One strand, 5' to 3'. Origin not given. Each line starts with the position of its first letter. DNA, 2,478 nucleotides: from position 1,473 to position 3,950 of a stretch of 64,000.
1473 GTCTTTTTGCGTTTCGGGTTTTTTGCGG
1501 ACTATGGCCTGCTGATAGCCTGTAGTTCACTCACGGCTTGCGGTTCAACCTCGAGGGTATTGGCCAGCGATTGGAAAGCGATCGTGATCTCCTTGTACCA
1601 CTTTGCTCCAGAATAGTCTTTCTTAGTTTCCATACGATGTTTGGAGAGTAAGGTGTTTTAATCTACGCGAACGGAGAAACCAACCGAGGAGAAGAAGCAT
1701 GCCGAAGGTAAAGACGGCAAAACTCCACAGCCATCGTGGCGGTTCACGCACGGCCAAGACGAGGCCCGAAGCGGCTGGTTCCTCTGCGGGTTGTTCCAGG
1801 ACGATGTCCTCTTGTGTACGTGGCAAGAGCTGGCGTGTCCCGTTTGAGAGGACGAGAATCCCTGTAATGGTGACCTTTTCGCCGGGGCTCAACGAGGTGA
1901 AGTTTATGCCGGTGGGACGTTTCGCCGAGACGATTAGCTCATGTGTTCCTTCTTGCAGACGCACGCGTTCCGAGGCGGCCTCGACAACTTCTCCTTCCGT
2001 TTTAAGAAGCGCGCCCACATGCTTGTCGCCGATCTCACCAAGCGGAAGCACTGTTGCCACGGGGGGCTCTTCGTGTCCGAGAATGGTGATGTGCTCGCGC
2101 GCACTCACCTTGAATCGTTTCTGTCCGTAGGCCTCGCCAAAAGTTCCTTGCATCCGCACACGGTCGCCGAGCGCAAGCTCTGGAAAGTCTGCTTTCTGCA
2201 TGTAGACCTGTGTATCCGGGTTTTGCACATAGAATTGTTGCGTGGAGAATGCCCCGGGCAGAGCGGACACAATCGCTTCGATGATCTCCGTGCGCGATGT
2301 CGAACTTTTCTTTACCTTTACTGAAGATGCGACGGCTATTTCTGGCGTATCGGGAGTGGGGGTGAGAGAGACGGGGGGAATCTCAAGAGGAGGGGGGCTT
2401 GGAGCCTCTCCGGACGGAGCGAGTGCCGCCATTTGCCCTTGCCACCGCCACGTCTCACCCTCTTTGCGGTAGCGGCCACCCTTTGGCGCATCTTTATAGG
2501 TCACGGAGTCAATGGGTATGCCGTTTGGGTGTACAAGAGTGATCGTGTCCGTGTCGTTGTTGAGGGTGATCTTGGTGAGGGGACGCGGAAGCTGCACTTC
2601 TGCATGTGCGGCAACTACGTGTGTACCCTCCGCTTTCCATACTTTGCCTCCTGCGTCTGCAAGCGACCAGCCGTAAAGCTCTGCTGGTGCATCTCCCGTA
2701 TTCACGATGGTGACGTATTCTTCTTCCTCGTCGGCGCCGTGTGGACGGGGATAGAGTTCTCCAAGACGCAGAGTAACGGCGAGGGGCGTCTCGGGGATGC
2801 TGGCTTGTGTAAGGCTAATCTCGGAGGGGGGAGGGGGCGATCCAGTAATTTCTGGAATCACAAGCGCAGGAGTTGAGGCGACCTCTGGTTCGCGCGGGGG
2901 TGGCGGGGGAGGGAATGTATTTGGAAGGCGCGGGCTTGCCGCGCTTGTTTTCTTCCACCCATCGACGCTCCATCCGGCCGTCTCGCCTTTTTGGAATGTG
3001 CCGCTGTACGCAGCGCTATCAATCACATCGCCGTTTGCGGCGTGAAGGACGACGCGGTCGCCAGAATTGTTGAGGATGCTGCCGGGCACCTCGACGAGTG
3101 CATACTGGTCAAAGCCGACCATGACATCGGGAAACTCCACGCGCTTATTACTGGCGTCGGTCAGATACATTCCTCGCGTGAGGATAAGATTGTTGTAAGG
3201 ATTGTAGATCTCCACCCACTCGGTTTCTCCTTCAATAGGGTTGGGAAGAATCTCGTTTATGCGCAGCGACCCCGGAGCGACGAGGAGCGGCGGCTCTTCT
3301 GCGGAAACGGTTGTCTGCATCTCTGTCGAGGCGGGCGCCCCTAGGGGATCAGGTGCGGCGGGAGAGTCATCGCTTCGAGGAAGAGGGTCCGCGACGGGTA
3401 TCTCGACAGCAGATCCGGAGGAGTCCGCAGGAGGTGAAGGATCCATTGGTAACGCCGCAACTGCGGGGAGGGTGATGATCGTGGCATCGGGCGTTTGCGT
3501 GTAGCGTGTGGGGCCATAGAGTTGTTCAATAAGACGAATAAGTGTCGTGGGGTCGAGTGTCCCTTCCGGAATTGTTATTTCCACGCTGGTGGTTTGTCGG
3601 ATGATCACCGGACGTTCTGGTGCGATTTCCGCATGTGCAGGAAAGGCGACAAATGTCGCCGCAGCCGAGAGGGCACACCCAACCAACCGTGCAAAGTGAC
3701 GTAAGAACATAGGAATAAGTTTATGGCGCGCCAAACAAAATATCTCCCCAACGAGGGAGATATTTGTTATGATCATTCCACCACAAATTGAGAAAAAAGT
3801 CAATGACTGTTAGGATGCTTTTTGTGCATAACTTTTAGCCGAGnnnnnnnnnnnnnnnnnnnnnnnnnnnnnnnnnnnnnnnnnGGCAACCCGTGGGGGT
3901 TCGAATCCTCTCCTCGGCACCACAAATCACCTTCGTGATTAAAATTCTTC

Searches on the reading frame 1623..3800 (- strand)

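Call 87: search_protein_families(library=pfam, proteins=[window:1623-3800:-], max_evalue=0.001)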
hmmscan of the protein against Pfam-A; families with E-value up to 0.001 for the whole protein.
window:1623-3800:- (725 aa): 1 family
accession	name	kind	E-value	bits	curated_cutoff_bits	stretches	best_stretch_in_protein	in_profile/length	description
PF00932.25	LTD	-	2.4e-22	79.8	34.3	2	344-436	8-108/109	Lamin Tail Domain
